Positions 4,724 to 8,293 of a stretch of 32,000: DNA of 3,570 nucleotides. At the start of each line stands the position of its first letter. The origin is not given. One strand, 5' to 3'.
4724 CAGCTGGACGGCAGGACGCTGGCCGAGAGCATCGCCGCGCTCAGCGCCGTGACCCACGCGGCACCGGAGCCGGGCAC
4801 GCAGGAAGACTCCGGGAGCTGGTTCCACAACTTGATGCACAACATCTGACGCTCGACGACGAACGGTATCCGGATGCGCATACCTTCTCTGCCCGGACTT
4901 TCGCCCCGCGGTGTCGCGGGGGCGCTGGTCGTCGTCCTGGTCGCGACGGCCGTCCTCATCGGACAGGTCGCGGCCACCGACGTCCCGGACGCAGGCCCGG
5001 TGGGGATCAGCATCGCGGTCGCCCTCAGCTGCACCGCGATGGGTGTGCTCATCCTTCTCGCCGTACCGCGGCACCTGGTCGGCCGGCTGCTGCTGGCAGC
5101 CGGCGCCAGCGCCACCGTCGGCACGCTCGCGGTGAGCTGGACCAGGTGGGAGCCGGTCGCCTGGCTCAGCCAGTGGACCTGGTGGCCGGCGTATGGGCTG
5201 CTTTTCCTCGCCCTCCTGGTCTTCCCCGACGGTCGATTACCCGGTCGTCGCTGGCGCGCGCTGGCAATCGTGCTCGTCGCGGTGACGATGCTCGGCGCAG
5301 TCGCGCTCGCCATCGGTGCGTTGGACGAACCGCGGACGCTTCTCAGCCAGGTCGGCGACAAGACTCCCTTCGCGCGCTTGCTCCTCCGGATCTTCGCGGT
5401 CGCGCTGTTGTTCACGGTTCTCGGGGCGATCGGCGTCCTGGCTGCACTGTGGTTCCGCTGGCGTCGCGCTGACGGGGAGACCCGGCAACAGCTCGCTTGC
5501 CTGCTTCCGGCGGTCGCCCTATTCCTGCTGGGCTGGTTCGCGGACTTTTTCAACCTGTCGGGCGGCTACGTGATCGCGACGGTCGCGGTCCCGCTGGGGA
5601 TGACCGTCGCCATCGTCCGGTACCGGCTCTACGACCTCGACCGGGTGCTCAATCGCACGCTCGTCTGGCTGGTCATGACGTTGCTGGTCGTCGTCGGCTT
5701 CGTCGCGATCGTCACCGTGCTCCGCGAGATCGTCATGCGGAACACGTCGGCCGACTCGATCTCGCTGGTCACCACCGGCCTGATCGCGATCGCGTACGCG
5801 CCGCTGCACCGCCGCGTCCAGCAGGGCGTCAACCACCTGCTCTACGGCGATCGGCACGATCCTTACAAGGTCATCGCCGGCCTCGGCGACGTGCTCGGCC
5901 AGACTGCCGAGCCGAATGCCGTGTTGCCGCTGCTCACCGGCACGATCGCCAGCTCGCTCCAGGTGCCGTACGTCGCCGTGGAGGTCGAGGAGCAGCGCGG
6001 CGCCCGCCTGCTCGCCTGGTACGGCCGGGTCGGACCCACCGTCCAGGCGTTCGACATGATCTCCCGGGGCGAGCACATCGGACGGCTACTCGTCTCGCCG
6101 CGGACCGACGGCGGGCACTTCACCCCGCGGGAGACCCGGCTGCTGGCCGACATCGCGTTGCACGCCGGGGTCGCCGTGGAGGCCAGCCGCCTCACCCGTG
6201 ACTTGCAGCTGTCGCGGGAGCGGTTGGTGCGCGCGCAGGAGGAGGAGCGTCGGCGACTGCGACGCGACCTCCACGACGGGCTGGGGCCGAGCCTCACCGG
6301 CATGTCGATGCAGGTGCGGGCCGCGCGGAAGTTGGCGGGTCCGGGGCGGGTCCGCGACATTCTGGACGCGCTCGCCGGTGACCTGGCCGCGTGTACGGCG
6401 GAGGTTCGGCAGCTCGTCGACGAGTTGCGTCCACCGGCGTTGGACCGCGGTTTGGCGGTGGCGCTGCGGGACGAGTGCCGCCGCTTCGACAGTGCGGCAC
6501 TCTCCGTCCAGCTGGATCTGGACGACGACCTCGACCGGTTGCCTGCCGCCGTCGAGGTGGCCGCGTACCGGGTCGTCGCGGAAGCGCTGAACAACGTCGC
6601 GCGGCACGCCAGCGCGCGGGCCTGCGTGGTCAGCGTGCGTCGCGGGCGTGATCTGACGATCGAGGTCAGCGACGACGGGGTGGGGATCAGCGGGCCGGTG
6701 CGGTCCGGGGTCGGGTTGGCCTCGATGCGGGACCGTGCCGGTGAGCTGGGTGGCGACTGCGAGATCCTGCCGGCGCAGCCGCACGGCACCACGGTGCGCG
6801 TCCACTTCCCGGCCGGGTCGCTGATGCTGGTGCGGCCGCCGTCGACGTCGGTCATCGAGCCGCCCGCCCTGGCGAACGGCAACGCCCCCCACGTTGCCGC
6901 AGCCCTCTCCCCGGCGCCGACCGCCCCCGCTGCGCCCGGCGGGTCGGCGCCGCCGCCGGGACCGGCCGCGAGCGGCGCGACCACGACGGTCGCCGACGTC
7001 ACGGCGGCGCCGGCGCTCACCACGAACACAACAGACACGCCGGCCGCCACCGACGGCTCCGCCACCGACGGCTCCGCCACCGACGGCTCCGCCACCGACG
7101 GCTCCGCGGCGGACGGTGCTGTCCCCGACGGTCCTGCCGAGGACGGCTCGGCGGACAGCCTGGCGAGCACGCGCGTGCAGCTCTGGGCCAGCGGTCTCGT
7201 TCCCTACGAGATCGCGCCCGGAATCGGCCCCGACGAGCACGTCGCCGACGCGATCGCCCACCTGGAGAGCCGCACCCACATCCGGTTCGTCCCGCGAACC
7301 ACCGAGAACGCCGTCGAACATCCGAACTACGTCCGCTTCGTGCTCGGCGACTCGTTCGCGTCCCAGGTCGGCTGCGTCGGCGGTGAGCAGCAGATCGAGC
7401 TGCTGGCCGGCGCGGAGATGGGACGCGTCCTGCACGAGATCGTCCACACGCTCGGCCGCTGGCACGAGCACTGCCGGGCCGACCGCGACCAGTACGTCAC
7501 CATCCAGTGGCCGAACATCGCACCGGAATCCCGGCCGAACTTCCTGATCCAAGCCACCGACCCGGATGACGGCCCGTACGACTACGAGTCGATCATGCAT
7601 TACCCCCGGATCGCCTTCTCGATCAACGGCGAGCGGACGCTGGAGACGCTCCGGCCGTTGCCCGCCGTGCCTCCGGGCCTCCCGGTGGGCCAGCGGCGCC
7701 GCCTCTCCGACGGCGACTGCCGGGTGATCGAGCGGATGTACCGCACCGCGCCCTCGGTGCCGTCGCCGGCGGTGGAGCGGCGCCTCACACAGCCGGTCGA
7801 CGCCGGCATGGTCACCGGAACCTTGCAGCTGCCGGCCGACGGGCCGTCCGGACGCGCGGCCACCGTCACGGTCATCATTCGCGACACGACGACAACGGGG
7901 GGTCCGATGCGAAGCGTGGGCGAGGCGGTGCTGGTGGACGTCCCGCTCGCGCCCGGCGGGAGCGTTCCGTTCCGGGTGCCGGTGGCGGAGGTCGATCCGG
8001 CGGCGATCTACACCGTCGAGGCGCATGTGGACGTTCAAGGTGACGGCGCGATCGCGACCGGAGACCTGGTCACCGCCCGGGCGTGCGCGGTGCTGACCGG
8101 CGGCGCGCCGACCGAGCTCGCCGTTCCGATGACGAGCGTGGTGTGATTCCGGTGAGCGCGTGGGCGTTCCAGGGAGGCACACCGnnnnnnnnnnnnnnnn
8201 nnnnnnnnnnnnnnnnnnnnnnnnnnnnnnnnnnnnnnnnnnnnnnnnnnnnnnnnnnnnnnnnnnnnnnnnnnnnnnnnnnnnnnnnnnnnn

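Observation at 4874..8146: Sensor histidine kinase fused in-frame to a complete astacin (M12A) metalloprotease and a YbaY/YscW-like domain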

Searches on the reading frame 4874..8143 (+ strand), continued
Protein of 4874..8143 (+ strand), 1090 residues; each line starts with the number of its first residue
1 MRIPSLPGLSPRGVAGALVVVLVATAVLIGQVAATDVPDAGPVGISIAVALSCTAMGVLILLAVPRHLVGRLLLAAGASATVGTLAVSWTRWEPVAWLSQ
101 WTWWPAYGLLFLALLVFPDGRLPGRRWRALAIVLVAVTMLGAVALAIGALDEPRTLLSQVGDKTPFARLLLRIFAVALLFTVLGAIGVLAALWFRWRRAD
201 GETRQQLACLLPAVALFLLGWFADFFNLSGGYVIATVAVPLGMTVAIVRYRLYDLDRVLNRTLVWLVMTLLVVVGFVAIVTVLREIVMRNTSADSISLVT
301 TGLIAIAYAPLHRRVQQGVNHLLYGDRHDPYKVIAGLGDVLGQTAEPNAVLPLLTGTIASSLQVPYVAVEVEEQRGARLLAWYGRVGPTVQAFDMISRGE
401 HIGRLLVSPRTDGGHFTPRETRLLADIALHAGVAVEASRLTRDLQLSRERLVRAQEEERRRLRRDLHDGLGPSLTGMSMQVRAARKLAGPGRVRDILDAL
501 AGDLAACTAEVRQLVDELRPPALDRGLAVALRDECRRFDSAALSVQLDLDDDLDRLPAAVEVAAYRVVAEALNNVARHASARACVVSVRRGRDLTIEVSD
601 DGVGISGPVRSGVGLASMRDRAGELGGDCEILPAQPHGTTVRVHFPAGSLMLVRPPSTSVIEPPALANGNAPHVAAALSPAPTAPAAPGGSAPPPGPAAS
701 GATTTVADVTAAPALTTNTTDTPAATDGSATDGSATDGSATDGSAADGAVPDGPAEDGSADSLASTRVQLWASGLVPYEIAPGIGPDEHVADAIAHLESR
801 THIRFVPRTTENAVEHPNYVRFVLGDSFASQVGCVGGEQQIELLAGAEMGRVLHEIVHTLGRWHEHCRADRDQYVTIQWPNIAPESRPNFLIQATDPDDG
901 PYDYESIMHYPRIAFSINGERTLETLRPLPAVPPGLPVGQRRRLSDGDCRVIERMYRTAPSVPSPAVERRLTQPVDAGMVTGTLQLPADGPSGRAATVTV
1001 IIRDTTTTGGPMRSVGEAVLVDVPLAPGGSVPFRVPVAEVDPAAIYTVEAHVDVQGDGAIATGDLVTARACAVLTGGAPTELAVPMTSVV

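Call 36: predict_structure(alignment_id=A2)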
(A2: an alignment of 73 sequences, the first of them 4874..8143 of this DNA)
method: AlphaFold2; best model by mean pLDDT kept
length: 1090 residues; sequences in the alignment: 73
mean_pLDDT: 77.7   pTM: 0.50
mean pLDDT of the five models: 77.7, 76.4, 75.7, 75.4, 74.7
residues with pLDDT >= 90: 437; 70-90: 370; 50-70: 122; < 50: 161
segments of 3 or more residues with pLDDT < 50: 1-7, 653-765, 963-976, 1007-1011, 1056-1065, 1087-1090
pLDDT, mean of each block of 10 residues (from residue 1): 49 86 85 72 84 92 92 95 91 93 95 94 95 97 97 90 94 95 93 91 84 81 78 82 83 59 70 72 70 69 72 74 57 58 68 95 97 89 95 95 97 94 97 90 80 75 70 80 87 87 82 70 91 97 96 89 94 92 97 96 72 82 91 93 89 46 32 31 32 33 28 31 32 29 33 38 61 96 85 94 96 97 93 95 90 96 91 92 88 78 91 84 77 63 91 87 39 50 76 77 62 82 83 86 74 58 47 54 51
secondary structure, 60 per line:
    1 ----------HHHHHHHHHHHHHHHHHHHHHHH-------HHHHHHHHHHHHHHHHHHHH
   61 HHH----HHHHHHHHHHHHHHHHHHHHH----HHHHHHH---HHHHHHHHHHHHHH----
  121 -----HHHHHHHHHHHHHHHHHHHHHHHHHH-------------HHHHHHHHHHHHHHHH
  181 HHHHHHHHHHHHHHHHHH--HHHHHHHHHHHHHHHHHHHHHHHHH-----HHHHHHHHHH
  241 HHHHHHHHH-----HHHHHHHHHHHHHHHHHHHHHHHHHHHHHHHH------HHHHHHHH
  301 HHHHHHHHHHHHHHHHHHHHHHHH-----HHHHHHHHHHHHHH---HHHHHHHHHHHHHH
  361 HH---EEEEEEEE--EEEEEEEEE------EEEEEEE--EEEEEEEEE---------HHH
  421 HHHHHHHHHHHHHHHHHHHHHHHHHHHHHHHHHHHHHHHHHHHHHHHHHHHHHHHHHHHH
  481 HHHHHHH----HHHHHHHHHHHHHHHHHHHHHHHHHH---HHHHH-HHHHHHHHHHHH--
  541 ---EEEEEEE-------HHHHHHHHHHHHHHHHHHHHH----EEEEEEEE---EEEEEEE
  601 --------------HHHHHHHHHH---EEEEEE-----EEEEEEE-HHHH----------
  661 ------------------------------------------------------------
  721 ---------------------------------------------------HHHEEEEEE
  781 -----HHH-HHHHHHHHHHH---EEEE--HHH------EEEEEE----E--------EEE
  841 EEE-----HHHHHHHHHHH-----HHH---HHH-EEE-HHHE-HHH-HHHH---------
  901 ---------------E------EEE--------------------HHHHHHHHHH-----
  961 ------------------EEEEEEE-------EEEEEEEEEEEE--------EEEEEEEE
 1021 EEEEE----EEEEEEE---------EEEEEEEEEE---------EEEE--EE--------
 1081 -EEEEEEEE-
elements in order (helices of 4 or more, strands of 3 or more residues): H11-33 H41-63 H68-88 H93-99 H103-116 H126-151 H165-198 H201-225 H231-249 H255-286 H293-324 H330-343 H347-362 E366-373 E376-384 E391-397 E400-408 H418-487 H492-517 H521-525 H527-538 E544-550 H558-578 E583-590 E594-600 H615-624 E628-633 E639-645 H647-650 E775-780 H790-800 E804-807 E819-824 E838-843 H849-859 E875-877 H888-891 E923-925 H946-955 E979-985 E993-1004 E1013-1025 E1030-1036 E1046-1055 E1065-1068 E1082-1089

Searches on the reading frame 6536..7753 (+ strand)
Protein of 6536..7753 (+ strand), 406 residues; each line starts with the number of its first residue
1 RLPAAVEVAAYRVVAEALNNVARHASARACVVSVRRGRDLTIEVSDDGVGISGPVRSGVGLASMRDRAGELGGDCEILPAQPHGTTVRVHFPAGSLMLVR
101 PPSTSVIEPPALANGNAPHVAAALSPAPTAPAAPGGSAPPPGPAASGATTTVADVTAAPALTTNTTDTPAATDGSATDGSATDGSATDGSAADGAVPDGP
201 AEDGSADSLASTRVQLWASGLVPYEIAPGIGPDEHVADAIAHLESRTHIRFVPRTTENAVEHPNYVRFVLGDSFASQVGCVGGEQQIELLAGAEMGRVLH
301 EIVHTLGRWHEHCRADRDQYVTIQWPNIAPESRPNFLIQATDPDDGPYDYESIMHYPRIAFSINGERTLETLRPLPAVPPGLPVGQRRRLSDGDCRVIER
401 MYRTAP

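Call 31: search_protein_representatives(protein=window:6536-7753:+)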
Query: 406 residues. Proteins with E-value up to 0.001 (for the whole library): 86116; up to 1e-10: 11719; up to 1e-30: 351. The best 150 are listed.
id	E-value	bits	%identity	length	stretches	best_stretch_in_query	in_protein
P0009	4.5e-121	421.3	65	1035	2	190-406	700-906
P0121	1.3e-74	268.2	64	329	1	202-404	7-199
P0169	1.9e-63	231.5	37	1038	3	222-404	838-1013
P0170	2.2e-58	214.8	36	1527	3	222-403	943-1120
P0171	9.9e-51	189.6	48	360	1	199-404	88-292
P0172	4.1e-50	187.6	39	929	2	221-403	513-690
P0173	1.6e-48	182.3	44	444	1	146-406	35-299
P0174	2.0e-48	182.0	41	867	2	214-403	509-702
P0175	1.9e-47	178.8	40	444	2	243-401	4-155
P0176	2.7e-45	171.7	46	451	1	158-403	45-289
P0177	5.2e-45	170.8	37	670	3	216-370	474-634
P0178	1.4e-44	169.3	49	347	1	211-405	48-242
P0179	1.8e-44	169.0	36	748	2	208-402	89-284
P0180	2.7e-44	168.4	38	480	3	215-403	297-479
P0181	3.5e-44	168.0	48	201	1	212-404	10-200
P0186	1.5e-43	166.0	35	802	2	206-402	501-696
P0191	8.5e-43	163.5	38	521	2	222-402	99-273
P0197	2.3e-42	162.0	39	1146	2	192-400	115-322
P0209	7.8e-41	157.0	38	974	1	98-406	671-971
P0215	4.1e-40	154.7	37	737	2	164-402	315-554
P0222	1.3e-39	153.0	39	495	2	215-403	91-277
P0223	1.3e-39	152.9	36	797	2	222-406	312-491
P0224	1.5e-39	152.8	34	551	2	212-403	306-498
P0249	6.4e-38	147.4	39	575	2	214-402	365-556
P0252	8.4e-38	147.0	38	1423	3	192-403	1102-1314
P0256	2.1e-37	145.8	36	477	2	198-399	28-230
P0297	5.9e-36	141.0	33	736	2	187-403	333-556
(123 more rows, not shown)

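Call 33: search_protein_families(library=pfam, proteins=[P0169, P0170, P0172, P0174, P0177, P0180, P0186, P0215, P0223, P0224], max_evalue=0.001)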
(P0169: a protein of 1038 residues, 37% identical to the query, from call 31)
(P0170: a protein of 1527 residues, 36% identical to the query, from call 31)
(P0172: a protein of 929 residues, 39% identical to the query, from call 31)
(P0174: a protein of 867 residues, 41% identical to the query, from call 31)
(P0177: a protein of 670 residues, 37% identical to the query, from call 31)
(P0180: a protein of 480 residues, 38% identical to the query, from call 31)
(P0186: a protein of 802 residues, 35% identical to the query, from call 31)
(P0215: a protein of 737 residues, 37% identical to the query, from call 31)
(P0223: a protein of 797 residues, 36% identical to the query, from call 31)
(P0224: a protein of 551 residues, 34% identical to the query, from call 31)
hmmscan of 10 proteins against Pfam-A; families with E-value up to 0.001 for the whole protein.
P0169 (1038 aa): 2 families
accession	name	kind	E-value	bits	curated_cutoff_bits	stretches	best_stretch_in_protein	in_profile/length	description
PF01400.30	Astacin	-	1.1e-148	492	22.5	3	837-1012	6-187/189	Astacin (Peptidase family M12A)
PF01457.22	Peptidase_M8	-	1.7e-05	24.2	21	0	555-621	209-273/529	Leishmanolysin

P0170 (1527 aa): 4 families
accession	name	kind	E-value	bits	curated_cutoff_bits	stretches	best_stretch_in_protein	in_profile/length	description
PF01400.30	Astacin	-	8.9e-143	472.7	22.5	3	941-1120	5-187/189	Astacin (Peptidase family M12A)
PF24768.1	ARM_ARMC5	-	0.00049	20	79.9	0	100-214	15-121/289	ARMC5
PF00514.29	Arm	-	0.00051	20.4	20.6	0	102-123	2-23/41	Armadillo/beta-catenin-like repeat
PF01457.22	Peptidase_M8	-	0.00062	19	21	0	648-673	210-235/529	Leishmanolysin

P0172 (929 aa): 6 families
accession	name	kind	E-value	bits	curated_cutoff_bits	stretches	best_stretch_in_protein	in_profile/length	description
PF01400.30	Astacin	-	1.4e-110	367.7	22.5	2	513-691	6-188/189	Astacin (Peptidase family M12A)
PF00431.26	CUB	-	2.5e-87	289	21.4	4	270-383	1-110/110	CUB domain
PF23062.1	CUB_M02D8_5_3rd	-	3.4e-12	46.7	32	1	822-922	16-108/114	M02D8_5-like, third CUB domain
PF23665.1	CDCP1_CUB_6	-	3.2e-08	33.6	27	0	822-857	17-52/115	CDCP1 CUB domain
PF02408.26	CUB_2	-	2.6e-06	27.6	23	0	399-435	26-62/120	CUB-like domain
PF10996.14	Beta-Casp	-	7.4e-05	23.7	27.7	0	98-174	35-98/120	Beta-Casp domain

P0174 (867 aa): 1 family
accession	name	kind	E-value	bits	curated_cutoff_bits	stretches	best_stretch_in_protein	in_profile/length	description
PF01400.30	Astacin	-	6.4e-113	375.3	22.5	2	511-704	1-189/189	Astacin (Peptidase family M12A)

P0177 (670 aa): 3 families
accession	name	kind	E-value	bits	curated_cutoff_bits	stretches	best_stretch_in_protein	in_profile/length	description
PF01400.30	Astacin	-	2.4e-124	412.6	22.5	3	474-668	1-189/189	Astacin (Peptidase family M12A)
PF17566.7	DUF5472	-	3.5e-06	27.3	25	0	102-139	35-72/73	Family of unknown function (DUF5472)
PF12049.13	DUF3531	-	0.00098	19.5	25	0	532-552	36-56/143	Protein of unknown function (DUF3531)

P0180 (480 aa): 6 families
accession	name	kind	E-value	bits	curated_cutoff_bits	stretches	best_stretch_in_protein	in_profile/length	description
PF01400.30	Astacin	-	4.4e-118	392.2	22.5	3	299-480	2-188/189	Astacin (Peptidase family M12A)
PF12044.14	Metallopep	-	2.9e-10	39.8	27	0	369-401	313-345/427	Putative peptidase family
PF00413.30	Peptidase_M10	-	1.2e-07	32.2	24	0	154-197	83-127/159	Matrixin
PF13688.12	Reprolysin_5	-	0.00011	23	27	0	362-387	133-158/196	Metallo-peptidase family M12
PF13583.11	Reprolysin_4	-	0.00017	21.7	22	0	182-197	139-154/203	Metallo-peptidase family M12B Reprolysin-like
PF10462.15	Peptidase_M66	-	0.00017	21.1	20.6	0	180-204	194-220/306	Peptidase M66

P0186 (802 aa): 2 families
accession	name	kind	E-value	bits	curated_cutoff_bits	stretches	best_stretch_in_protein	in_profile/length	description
PF01400.30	Astacin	-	4.2e-129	428.1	22.5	2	512-699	2-189/189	Astacin (Peptidase family M12A)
PF00413.30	Peptidase_M10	-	5.5e-08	33.3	24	0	135-189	2-60/159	Matrixin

P0215 (737 aa): 2 families
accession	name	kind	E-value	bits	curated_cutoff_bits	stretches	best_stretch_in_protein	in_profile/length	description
PF01400.30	Astacin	-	4.7e-69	232.3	22.5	2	366-556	1-188/189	Astacin (Peptidase family M12A)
PF12385.14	Peptidase_C70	-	4.9e-13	49.6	19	1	581-695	16-128/141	Papain-like cysteine protease AvrRpt2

P0223 (797 aa): 1 family
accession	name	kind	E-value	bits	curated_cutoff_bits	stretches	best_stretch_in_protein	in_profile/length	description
PF01400.30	Astacin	-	8.1e-92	306.5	22.5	2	311-487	6-186/189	Astacin (Peptidase family M12A)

P0224 (551 aa): 2 families
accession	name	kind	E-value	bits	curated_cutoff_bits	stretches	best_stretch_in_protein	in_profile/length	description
PF01400.30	Astacin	-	1.2e-103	345.1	22.5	2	311-500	2-189/189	Astacin (Peptidase family M12A)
PF18909.5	dGTP_diPhyd_N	-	0.00047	20.5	27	0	161-205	26-69/99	dATP/dGTP diphosphohydrolase, N-terminal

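Call 34: search_protein_families(library=pfam, proteins=[P0249, P0252, P0297, P0209, P0197, P0179, P0191, P0222, P0256, P0175], max_evalue=0.001)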
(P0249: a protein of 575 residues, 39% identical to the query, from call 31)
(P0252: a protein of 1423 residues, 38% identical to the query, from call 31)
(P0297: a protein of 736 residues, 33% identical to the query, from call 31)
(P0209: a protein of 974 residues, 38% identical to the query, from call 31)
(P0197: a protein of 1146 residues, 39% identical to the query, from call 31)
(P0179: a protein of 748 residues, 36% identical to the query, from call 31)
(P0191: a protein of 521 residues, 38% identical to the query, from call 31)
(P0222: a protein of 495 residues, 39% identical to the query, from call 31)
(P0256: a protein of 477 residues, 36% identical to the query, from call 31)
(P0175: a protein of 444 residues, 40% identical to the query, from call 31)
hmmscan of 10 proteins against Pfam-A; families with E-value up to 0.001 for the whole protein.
P0249 (575 aa): 1 family
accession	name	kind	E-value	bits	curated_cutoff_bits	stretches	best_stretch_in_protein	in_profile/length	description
PF01400.30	Astacin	-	4.6e-108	359.5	22.5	2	367-558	1-188/189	Astacin (Peptidase family M12A)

P0252 (1423 aa): 11 families
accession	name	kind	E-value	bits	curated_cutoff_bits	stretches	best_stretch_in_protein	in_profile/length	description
PF00431.26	CUB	-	6.2e-134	439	21.4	5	491-600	1-110/110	CUB domain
PF01400.30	Astacin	-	2e-120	399.8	22.5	3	1126-1316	2-189/189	Astacin (Peptidase family M12A)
PF14670.12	FXa_inhibition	-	3.4e-21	75.6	33.4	2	611-646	1-36/36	Coagulation Factor Xa inhibitory site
PF02408.26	CUB_2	-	1.4e-15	57.5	23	0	348-375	35-62/120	CUB-like domain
PF07645.21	EGF_CA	-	5.1e-12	46.3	27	2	448-486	2-43/43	Calcium-binding EGF domain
PF12662.13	cEGF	-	9.8e-12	44.9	26.6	2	628-647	1-20/24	Complement Clr-like EGF-like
PF00008.33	EGF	-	2.1e-06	28.4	21.5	0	455-478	3-29/32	EGF-like domain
PF23665.1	CDCP1_CUB_6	-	3.3e-06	27.1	27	0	341-376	17-52/115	CDCP1 CUB domain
PF23062.1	CUB_M02D8_5_3rd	-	5e-06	26.8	32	0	509-603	25-112/114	M02D8_5-like, third CUB domain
PF12661.13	hEGF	-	0.00083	20.2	29.3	0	621-637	6-22/22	Human growth factor-like EGF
PF13248.11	Zn_ribbon_3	-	0.00095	19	27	0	1313-1328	3-17/26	zinc-ribbon domain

P0297 (736 aa): 2 families
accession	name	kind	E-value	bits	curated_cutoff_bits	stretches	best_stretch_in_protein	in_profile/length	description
PF01400.30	Astacin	-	8e-68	228.3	22.5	2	364-557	1-188/189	Astacin (Peptidase family M12A)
PF12385.14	Peptidase_C70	-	0.00036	20.9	19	0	579-703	5-128/141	Papain-like cysteine protease AvrRpt2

P0209 (974 aa): 2 families
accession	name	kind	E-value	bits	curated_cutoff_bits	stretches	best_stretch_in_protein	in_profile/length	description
PF01400.30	Astacin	-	2.1e-44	151.9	22.5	1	787-967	2-186/189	Astacin (Peptidase family M12A)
PF00656.27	Peptidase_C14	-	4.9e-10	39.9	21.4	1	25-261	3-195/233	Caspase domain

P0197 (1146 aa): 3 families
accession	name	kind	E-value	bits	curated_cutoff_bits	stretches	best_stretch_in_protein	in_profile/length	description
PF01400.30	Astacin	-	4.8e-103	343.1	22.5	2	140-326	2-188/189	Astacin (Peptidase family M12A)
PF01453.30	B_lectin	-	1e-22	81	32.4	2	538-622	15-104/105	D-mannose binding lectin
PF11376.13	DUF3179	-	0.00079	19.4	27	0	519-565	68-111/292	Protein of unknown function (DUF3179)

P0179 (748 aa): 2 families
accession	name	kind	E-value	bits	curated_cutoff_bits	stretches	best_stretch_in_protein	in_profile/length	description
PF01400.30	Astacin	-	5e-114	378.9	22.5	2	98-286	2-188/189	Astacin (Peptidase family M12A)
PF00413.30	Peptidase_M10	-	2.4e-05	24.7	24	0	105-153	9-60/159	Matrixin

P0191 (521 aa): 2 families
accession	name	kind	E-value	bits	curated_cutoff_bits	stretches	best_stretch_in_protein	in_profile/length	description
PF01400.30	Astacin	-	1.1e-116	387.6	22.5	2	344-521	6-189/189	Astacin (Peptidase family M12A)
PF00413.30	Peptidase_M10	-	2.9e-06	27.7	24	0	166-217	104-151/159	Matrixin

P0222 (495 aa): 2 families
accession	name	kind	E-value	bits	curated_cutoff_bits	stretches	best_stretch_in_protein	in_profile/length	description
PF01400.30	Astacin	-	3e-108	360.1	22.5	2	308-495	1-189/189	Astacin (Peptidase family M12A)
PF14891.12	Peptidase_M91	-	2e-05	25.4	25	0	328-447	31-142/176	Effector protein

P0256 (477 aa): 1 family
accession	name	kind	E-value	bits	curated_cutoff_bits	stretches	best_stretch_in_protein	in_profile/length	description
PF01400.30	Astacin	-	2.4e-89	298.5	22.5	2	292-474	2-182/189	Astacin (Peptidase family M12A)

P0175 (444 aa): 2 families
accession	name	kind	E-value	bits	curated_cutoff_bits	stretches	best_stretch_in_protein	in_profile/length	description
PF01400.30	Astacin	-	1.7e-123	409.8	22.5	2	219-401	2-189/189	Astacin (Peptidase family M12A)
PF00413.30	Peptidase_M10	-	0.00041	20.7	24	0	47-71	104-128/159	Matrixin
